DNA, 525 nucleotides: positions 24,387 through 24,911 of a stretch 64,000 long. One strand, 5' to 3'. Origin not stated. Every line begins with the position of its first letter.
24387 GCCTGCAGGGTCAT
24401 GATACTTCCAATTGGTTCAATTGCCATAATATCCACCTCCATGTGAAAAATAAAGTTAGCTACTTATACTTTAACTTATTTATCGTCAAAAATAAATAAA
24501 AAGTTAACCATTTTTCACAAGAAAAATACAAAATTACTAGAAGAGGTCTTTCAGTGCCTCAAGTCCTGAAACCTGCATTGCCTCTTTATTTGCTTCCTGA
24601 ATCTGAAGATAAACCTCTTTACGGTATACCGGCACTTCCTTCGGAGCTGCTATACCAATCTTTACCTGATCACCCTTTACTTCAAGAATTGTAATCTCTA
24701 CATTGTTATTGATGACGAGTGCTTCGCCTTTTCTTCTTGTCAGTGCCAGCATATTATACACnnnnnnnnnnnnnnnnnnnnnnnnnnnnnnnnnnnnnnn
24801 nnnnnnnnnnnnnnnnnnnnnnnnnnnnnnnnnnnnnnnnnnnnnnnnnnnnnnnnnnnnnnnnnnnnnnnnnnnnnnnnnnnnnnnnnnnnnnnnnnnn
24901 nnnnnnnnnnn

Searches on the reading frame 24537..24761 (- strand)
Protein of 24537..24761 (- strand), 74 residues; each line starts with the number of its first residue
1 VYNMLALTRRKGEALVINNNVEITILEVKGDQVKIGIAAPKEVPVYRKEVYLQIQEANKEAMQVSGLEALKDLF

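Call 62: search_protein_families(library=pfam, proteins=[window:24537-24761:-])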
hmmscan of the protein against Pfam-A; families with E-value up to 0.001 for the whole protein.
window:24537-24761:- (74 aa): 1 family
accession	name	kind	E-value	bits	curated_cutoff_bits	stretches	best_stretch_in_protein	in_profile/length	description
PF02599.21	CsrA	-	1.7e-25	89.1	27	1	4-56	1-53/53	Global regulator protein family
